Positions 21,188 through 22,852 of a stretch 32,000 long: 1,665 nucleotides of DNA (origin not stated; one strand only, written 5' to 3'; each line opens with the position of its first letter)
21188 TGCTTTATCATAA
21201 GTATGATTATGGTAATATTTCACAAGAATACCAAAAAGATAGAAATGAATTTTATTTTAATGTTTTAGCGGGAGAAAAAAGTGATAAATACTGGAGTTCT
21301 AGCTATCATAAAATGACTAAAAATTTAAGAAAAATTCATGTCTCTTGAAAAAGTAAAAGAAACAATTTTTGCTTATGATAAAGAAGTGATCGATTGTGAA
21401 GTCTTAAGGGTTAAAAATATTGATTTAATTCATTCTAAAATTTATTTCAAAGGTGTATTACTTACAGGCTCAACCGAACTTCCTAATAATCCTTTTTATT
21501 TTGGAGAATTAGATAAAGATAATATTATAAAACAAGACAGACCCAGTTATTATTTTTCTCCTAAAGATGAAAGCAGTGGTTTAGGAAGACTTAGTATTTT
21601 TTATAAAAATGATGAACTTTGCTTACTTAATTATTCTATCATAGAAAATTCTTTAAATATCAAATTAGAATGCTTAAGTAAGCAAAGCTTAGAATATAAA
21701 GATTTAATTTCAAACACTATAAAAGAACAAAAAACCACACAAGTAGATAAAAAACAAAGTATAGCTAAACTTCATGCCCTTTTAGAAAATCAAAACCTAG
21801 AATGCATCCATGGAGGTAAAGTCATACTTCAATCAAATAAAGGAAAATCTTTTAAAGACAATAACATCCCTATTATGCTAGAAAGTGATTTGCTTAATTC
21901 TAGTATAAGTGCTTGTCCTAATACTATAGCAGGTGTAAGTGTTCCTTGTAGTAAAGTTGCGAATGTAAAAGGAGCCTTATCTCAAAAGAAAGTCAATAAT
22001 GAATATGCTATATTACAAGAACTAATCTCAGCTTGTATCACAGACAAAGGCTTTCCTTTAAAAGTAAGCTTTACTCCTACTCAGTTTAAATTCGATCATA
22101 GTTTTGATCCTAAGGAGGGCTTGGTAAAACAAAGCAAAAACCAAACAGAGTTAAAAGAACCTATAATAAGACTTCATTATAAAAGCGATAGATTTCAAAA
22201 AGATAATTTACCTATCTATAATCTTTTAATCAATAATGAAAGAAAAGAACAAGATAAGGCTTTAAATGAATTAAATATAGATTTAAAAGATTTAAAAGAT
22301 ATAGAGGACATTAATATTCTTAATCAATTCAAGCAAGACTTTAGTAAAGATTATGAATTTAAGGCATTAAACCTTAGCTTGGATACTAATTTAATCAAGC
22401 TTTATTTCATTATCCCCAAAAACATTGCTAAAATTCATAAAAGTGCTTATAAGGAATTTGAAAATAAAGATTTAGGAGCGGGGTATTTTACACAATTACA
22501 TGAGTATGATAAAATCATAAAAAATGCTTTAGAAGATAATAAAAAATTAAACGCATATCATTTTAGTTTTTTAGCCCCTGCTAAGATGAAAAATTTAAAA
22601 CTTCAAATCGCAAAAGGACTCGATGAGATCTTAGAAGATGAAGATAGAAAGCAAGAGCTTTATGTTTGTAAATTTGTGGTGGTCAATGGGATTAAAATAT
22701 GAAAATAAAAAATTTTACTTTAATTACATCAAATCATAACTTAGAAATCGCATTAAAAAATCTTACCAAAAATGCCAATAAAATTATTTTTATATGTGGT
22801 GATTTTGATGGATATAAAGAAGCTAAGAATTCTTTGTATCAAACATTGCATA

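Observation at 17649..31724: ~14-kb all-plus-strand accessory island: toxin/immunity-like cassettes plus a PAAR-like gene, with no secretion apparatus and no mobility genes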

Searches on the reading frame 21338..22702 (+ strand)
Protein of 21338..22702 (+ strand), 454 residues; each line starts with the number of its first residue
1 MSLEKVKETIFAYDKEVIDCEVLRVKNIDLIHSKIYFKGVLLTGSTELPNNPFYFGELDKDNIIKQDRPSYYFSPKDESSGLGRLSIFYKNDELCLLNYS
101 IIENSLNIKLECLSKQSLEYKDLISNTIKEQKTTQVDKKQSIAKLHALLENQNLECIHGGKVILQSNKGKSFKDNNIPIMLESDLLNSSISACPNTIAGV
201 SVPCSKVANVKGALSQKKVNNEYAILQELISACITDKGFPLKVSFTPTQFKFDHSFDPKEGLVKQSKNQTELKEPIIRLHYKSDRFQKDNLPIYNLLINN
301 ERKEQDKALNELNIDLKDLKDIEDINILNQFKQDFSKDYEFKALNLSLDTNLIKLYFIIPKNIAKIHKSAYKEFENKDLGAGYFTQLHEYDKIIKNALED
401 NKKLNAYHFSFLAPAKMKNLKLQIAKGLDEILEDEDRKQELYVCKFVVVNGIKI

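Call 3: search_protein_families(library=pfam, max_evalue=0.1, proteins=[window:21338-22702:+])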
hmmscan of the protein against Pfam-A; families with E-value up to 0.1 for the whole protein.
window:21338-22702:+ (454 aa): 0 families

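Call 4: search_protein_families(library=ncbifam, max_evalue=0.1, proteins=[window:21338-22702:+])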
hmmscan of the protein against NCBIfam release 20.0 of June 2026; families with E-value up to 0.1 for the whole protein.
window:21338-22702:+ (454 aa): 0 families

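Call 9: find_homologous_proteins(query=window:21338-22702:+)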
Query window:21338-22702:+ (454 aa): 641 proteins with E <= 0.001 among 8000 candidates; the best 120 are listed.
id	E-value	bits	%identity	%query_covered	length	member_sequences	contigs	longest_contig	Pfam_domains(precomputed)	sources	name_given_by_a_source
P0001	9.6e-269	909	91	100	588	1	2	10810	PF00959.25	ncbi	ncbi:TPA: glycoside hydrolase family protein [Campylobacter jejuni]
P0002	1.3e-268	909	91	100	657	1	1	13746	-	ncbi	-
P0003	2.2e-268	908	91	100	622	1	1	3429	PF00959.25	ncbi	ncbi:glycoside hydrolase family protein [Campylobacter jejuni]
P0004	5.9e-268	907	91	100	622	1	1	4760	PF00959.25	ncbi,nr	ncbi:glycoside hydrolase family protein [Campylobacter coli]|nr:glycoside hydrolase family protein [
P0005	1.3e-267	906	90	100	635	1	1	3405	PF00959.25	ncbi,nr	ncbi:lysozyme [Campylobacter jejuni]|nr:lysozyme [Campylobacter jejuni] MBW1362092.1 lysozyme [Campy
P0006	1.3e-267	906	90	100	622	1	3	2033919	PF00959.25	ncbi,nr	ncbi:Phage lysozyme [Campylobacter coli]|nr:lysozyme [Campylobacter coli] ALU99866.1 Phage lysozyme 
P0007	1.9e-267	905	90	100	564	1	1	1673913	-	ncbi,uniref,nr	ncbi:hypothetical protein [Campylobacter jejuni]|uniref:hypothetical protein n=2 Tax=Campylobacter j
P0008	2.6e-267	905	90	100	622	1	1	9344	PF00959.25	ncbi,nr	ncbi:lysozyme [Campylobacter jejuni]|nr:lysozyme [Campylobacter jejuni]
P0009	2.7e-267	905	91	100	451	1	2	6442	-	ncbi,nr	ncbi:hypothetical protein CGP47_09750 [Campylobacter coli]|nr:hypothetical protein [Campylobacter co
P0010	3.2e-267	904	90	100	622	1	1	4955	PF00959.25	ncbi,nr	ncbi:glycoside hydrolase family protein [Campylobacter coli]|nr:glycoside hydrolase family protein [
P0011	1.4e-266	902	90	100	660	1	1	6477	-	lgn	-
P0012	2.1e-266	902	90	100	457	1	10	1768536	-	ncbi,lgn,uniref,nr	ncbi:hypothetical protein ACQKDH_05050 [Campylobacter jejuni]|uniref:hypothetical protein n=1 Tax=Ca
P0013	8.1e-266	900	90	100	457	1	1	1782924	-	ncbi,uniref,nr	ncbi:hypothetical protein [Campylobacter jejuni]|uniref:hypothetical protein n=1 Tax=Campylobacter j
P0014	8.1e-266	900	90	100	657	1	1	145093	-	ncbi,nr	ncbi:lysozyme (plasmid) [Campylobacter jejuni]|nr:hypothetical protein [Campylobacter jejuni] QIW643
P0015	8.8e-266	900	90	100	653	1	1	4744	PF00959.25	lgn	-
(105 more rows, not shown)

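Call 10: find_encoding_contigs(protein=window:21338-22702:+, flank=10000, max_places=6)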
Protein window:21338-22702:+ (454 aa): no gene with exactly this product is on record in the collection.

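Call 17: search_dna_similar(query=window:21338-22702:+, collection=plasmids, mode=protein, max_rows=15)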
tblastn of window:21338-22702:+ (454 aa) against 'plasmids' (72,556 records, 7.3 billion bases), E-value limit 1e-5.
Records with a match: 39; places in all: 178; records where one place covers at least 80% of the query: 39.
Best place of each record, by identity: 90-95% 22; 80-90% 16; <60% 1.
By first word of the organism name: Campylobacter 38; Helicobacter 1.
By predicted mobility (MOB-suite, as given by PLSDB): non-mobilizable 25; conjugative 13; mobilizable 1.
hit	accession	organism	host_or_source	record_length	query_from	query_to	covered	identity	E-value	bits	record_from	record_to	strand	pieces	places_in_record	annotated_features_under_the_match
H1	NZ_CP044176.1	Campylobacter coli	-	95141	1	454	100%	91.4%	0e+0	796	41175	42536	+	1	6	hypothetical protein (x2)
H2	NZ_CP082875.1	Campylobacter coli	-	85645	1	454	100%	91.2%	0e+0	792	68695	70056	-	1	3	hypothetical protein (x3)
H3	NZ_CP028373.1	Campylobacter jejuni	Homo sapiens,stool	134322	1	454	100%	91.0%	0e+0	793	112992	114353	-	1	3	hypothetical protein (x2)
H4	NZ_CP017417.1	Campylobacter jejuni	Chicken Cecal Content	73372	1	454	100%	91.0%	0e+0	793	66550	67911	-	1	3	hypothetical protein (x3)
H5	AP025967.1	Campylobacter jejuni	Homo sapiens,feces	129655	1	454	100%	90.7%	0e+0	791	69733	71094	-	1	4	hypothetical protein (x3)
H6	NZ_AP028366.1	Campylobacter jejuni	Homo sapiens,feces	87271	1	454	100%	90.7%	0e+0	791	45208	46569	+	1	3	hypothetical protein (x3)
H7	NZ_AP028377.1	Campylobacter jejuni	Homo sapiens,feces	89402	1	454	100%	90.7%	0e+0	791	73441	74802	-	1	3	hypothetical protein (x3)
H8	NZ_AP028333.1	Campylobacter jejuni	Homo sapiens,feces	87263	1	454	100%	90.7%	0e+0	791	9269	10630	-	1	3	hypothetical protein (x3)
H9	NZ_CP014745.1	Campylobacter jejuni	chicken,liver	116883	1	452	100%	90.9%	0e+0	795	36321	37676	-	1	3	hypothetical protein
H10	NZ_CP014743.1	Campylobacter jejuni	chicken,gizzard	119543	1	452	100%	90.9%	0e+0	790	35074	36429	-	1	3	hypothetical protein (x2)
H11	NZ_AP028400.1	Campylobacter jejuni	Homo sapiens,feces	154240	1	452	100%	90.7%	0e+0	793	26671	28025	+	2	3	hypothetical protein (x3)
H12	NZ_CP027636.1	Campylobacter coli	turkey,meat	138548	1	452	100%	90.7%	0e+0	791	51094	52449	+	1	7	hypothetical protein (x2)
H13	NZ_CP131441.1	Campylobacter jejuni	Retail chicken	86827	1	452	100%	90.7%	0e+0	791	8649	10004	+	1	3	hypothetical protein (x2)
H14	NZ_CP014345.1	Campylobacter jejuni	Homo sapiens,enteritis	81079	1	452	100%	90.5%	0e+0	790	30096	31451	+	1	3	hypothetical protein (x2)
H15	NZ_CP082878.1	Campylobacter coli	-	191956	1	452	100%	90.5%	0e+0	790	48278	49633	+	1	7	hypothetical protein (x2)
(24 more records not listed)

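Call 18: get_annotated_region(hit=H10, flank=20000)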
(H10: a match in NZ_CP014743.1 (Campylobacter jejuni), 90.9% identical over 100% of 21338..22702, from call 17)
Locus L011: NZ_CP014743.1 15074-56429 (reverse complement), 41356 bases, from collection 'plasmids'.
description: Campylobacter jejuni strain WP2202 plasmid pCJDM202, complete sequence
organism: Campylobacter jejuni (NCBI taxid 197)
taxonomy: Bacteria; Campylobacterota; Epsilonproteobacteria; Campylobacterales; Campylobacteraceae; Campylobacter; Campylobacter jejuni
host: -; source: chicken,gizzard; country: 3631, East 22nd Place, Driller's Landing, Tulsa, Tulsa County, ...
typing (MOB-suite, as given by PLSDB): conjugative; replicon rep_cluster_475; relaxase MOBP; mating-pair formation MPF_T
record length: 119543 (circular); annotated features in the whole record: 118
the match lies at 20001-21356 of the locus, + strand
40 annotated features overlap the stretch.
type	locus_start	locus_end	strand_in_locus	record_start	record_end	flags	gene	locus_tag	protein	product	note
CDS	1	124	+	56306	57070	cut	-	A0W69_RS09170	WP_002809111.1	TrbM/KikA/MpfK family conjugal transfer protein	-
CDS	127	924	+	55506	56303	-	-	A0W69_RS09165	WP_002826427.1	hypothetical protein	-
CDS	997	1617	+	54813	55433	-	-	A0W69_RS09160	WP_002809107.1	hypothetical protein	-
CDS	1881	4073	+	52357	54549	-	-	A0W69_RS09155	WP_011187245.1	DNA topoisomerase 3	GO:0006265 - DNA topological change [Evidence IEA]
CDS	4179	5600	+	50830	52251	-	-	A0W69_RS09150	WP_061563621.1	hypothetical protein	-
CDS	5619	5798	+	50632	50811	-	-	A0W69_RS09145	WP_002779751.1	hypothetical protein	-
predicted_resistance_gene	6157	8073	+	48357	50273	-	tet(O)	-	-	tetracycline resistance ribosomal protection protein Tet(O)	predicted by amrfinderplus; class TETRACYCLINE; identity 99.84%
CDS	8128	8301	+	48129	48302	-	-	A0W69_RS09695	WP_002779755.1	cysteine-rich KTR domain-containing protein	-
CDS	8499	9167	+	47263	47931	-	-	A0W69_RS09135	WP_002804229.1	hypothetical protein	-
CDS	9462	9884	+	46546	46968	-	-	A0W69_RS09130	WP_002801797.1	hypothetical protein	-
CDS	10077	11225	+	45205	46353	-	-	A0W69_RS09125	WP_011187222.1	hypothetical protein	-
CDS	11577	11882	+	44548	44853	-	-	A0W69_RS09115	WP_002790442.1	hypothetical protein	-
CDS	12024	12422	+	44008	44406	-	-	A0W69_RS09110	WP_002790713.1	hypothetical protein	-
CDS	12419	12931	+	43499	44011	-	-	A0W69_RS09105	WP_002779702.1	hypothetical protein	-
CDS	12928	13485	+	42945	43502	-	-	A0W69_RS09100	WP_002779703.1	hypothetical protein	-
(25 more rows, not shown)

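Call 28: search_protein_representatives(protein=window:21338-22702:+)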
Query: 454 residues. Proteins with E-value up to 0.001 (for the whole library): 140; up to 1e-10: 90; up to 1e-30: 39. The best 140 are listed.
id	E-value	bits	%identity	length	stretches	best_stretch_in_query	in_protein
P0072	1.6e-248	841.1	88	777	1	10-452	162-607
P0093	1.4e-247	838.0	90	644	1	31-452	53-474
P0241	2.1e-146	504.7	64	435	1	1-424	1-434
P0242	1.8e-98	346.8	52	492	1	35-420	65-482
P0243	7.3e-93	328.3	41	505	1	4-451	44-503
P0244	1.5e-86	307.5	56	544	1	32-302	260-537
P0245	2.0e-75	270.9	58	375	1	194-437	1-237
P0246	5.7e-75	269.4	40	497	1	28-452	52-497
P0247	1.2e-71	258.4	42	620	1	8-442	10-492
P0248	1.0e-68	248.8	37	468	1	10-435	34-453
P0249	2.1e-65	237.9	36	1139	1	10-454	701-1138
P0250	4.5e-63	230.2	38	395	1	55-449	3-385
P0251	2.8e-62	227.6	44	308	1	139-436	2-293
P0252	3.1e-58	214.2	37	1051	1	33-431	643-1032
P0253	1.2e-56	209.0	35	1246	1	59-451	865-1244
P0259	1.2e-51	192.5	32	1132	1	9-434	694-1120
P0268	7.2e-36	140.5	30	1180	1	7-386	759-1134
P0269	1.9e-35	139.2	33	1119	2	65-452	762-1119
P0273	2.1e-32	129.1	30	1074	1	6-436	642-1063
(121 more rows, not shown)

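Call 30: search_protein_families(library=pfam, alignment_id=A2, max_evalue=0.001)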
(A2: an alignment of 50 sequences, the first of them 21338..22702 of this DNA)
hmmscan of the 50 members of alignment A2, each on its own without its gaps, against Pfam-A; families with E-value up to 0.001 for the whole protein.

A. member 1, window:21338-22702:+ (454 aa): 0 families

B. families by the number of members that match (of 50 scanned): 6 families
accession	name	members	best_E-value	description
PF00959.24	Phage_lysozyme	2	2.5e-29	Phage lysozyme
PF14113.12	Tae4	1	1.5e-17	Type VI secretion system (T6SS), amidase effector protein 4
PF14021.12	TNT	1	1.5e-15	Tuberculosis necrotizing toxin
PF18925.5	DUF5675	1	8.7e-11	Family of unknown function (DUF5675)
PF11187.14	Mbeg1-like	1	4.7e-08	Mbeg1-like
PF01464.25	SLT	1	3.1e-05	Transglycosylase SLT domain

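Call 44: predict_structure(alignment_id=A2)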
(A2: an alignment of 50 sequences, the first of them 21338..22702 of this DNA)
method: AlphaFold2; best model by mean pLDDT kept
length: 454 residues; sequences in the alignment: 50
mean_pLDDT: 87.8   pTM: 0.48
mean pLDDT of the five models: 87.8, 87.6, 86.6, 86.5, 85.8
residues with pLDDT >= 90: 298; 70-90: 116; 50-70: 14; < 50: 26
segments of 3 or more residues with pLDDT < 50: 1-4, 134-141, 257-268
pLDDT, mean of each block of 10 residues (from residue 1): 61 95 89 94 96 94 93 87 95 96 95 94 85 49 83 94 94 94 96 85 92 89 93 89 92 62 40 92 89 94 93 93 94 89 94 96 85 93 88 83 89 95 94 86 89 52
secondary structure, 60 per line:
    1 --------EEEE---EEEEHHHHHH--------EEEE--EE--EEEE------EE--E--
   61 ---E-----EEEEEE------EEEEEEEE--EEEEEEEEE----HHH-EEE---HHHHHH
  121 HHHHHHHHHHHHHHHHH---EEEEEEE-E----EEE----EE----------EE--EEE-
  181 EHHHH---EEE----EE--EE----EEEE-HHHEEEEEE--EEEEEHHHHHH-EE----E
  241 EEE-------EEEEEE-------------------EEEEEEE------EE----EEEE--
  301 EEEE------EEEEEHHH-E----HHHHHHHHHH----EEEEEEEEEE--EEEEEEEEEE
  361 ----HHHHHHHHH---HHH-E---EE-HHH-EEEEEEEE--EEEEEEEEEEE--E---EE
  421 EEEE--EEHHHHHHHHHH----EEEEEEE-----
elements in order: E9-12 E16-19 H20-25 E34-37 E44-47 E70-75 E82-89 E92-100 E109-111 H115-137 E141-147 E154-156 E177-179 H182-185 E189-191 E206-209 E214-219 E222-226 H227-232 E240-243 E251-256 E276-282 E295-298 E301-304 E311-315 H325-334 E339-348 E351-360 H365-373 E392-399 E402-412 E419-424 H429-438 E443-449

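Call 46: fold_search(model_id=the predicted structure, library=pdb)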
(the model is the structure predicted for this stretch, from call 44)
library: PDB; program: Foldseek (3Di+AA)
matches with E <= 10: 495; with E <= 0.001: 0
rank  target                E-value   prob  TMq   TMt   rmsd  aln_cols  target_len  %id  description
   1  8rt6_B                1.5e-01  0.09  0.12  0.19  19.2       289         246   10  Conformation-A of the full-length outer membrane core complex (TrwH/VirB7, TrwF/VirB9, TrwE/VirB10CTD) from the fully- (released 2024-06-19)
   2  3i7f_B                2.7e-01  0.08  0.11  0.10  18.6       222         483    8  Aspartyl tRNA synthetase from Entamoeba histolytica (released 2009-07-21)
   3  12dl_AA               2.7e-01  0.01  0.09  0.07  24.4       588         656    9  Native structure of the cytoplasmic lattice (CPL) asymmetric unit from mouse MII eggs (released 2026-04-08)
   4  7d56_A                4.2e-01  0.01  0.08  0.07  23.4       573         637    8  Structure of the peptidylarginine deiminase type III (PAD3) in complex with Cl-amidine (released 2021-06-02)
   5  8y00_A                4.9e-01  0.12  0.08  0.15  12.0       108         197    9  Structure of a xylanase Xyl-1 M4 mutant E175A in complex with xylotriose (released 2024-11-27)
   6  3i7f_A                5.8e-01  0.05  0.09  0.09  13.1       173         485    8  Aspartyl tRNA synthetase from Entamoeba histolytica (released 2009-07-21)
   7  1h1a_A                6.2e-01  0.12  0.09  0.17   9.6       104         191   10  Thermophilic beta-1,4-xylanase from Chaetomium thermophilum (released 2003-07-04)
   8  8xzz_B                7.3e-01  0.10  0.08  0.16  12.1       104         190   10  Structure of a xylanase Xyl-1 M4 E175A in complex with xylobiose (released 2024-11-27)
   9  8xzx_A                7.7e-01  0.10  0.07  0.15  12.0       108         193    9  Structure of an engineered xylanase Xyl-1 M4 (released 2024-11-27)
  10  2dcj_A                7.7e-01  0.10  0.12  0.15  10.0       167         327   10  A two-domain structure of alkaliphilic XynJ from Bacillus sp. 41M-1 (released 2007-03-20)
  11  7zsz_A                8.2e-01  0.13  0.09  0.17   8.8       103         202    8  Crystal structure of the GH11 domain of a multidomain xylanase from the hindgut metagenome of Trinervitermes trinervoi (released 2022-06-29)
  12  7d5r_A                8.2e-01  0.01  0.09  0.07  23.4       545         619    8  Structure of the Ca2+-bound C646A mutant of peptidylarginine deiminase type III (PAD3) (released 2021-06-02)
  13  2dcj_B                8.6e-01  0.08  0.12  0.15   9.4       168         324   11  A two-domain structure of alkaliphilic XynJ from Bacillus sp. 41M-1 (released 2007-03-20)
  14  8keu                  9.1e-01  0.11  0.09  0.18  10.5       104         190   12  Crystal Structures of Endo-beta-1,4-xylanase II mutant T2CT28C (released 2024-08-14)
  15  1yna                  9.1e-01  0.11  0.08  0.16   9.5        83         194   11  ENDO-1,4-BETA-XYLANASE, ROOM TEMPERATURE, PH 4.0 (released 1997-02-12)
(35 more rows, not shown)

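Call 57: search_protein_families(library=pfam, max_evalue=1, proteins=[P0249, P0252, P0253, P0259, P0268, P0269, P0273])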
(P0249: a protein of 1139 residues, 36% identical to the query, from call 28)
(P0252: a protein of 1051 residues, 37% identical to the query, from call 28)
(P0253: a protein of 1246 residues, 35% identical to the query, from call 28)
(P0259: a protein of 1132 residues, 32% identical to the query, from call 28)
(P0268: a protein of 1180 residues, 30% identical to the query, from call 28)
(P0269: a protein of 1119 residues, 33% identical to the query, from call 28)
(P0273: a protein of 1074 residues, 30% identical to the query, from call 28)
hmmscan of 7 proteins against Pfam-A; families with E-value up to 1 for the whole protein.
P0249 (1139 aa): 3 families
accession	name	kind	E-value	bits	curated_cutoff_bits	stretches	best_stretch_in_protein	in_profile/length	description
PF01764.32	Lipase_3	-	0.001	19.4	22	1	243-304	44-106/140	Lipase (class 3)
PF07819.20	PGAP1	-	0.0043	17.3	24.3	1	260-301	85-128/233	PGAP1-like alpha/beta domain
PF12697.13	Abhydrolase_6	-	0.11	13.6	26.3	1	268-307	68-100/217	Alpha/beta hydrolase family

P0252 (1051 aa): 0 families

P0253 (1246 aa): 6 families
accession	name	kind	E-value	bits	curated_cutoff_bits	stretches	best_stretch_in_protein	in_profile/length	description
PF12146.15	Hydrolase_4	-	0.0014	18.4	27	1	248-317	52-115/239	Serine aminopeptidase, S33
PF00561.26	Abhydrolase_1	-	0.0049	17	25.8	1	277-310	69-102/245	alpha/beta hydrolase fold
PF14541.11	TAXi_C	-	0.044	14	23.9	1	183-254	1-78/161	Xylanase inhibitor C-terminal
PF00975.26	Thioesterase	-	0.11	13.1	26.4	1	273-295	62-84/226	Thioesterase domain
PF12697.13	Abhydrolase_6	-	0.14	13.2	26.3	1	275-321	65-101/217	Alpha/beta hydrolase family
PF01764.32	Lipase_3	-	0.14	12.5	22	1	276-298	62-84/140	Lipase (class 3)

P0259 (1132 aa): 2 families
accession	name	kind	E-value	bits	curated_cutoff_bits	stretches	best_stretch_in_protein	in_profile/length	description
PF01764.32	Lipase_3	-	0.0015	18.9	22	1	223-298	32-114/140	Lipase (class 3)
PF12952.12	DUF3841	-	0.14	12.3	27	1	449-589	26-163/178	Domain of unknown function (DUF3841)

P0268 (1180 aa): 7 families
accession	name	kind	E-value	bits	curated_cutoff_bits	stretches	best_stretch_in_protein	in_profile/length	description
PF12146.15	Hydrolase_4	-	0.013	15.2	27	1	234-301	54-116/239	Serine aminopeptidase, S33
PF01764.32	Lipase_3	-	0.015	15.7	22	1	238-297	45-106/140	Lipase (class 3)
PF11187.14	Mbeg1-like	-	0.026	14.4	21.1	1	261-300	85-128/224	Mbeg1-like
PF12695.13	Abhydrolase_5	-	0.042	14.1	27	1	253-286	50-82/164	Alpha/beta hydrolase family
PF07819.20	PGAP1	-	0.042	14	24.3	1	236-294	75-128/233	PGAP1-like alpha/beta domain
PF20420.3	DUF6702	-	0.057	13.9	24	0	659-715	52-108/141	Domain of unknown function (DUF6702)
PF07859.19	Abhydrolase_3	-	0.19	11.9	25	1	241-283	51-94/210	alpha/beta hydrolase fold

P0269 (1119 aa): 2 families
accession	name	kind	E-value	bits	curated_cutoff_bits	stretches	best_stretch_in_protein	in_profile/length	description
PF01764.32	Lipase_3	-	0.0033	17.8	22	1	175-206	53-83/140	Lipase (class 3)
PF11187.14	Mbeg1-like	-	0.0048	16.8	21.1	1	139-229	37-130/224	Mbeg1-like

P0273 (1074 aa): 3 families
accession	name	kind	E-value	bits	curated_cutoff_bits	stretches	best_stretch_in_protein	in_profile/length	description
PF11187.14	Mbeg1-like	-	4.7e-08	33.2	21.1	1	166-287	20-136/224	Mbeg1-like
PF07819.20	PGAP1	-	0.027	14.7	24.3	1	224-284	76-139/233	PGAP1-like alpha/beta domain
PF00561.26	Abhydrolase_1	-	0.06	13.4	25.8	1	238-272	68-102/245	alpha/beta hydrolase fold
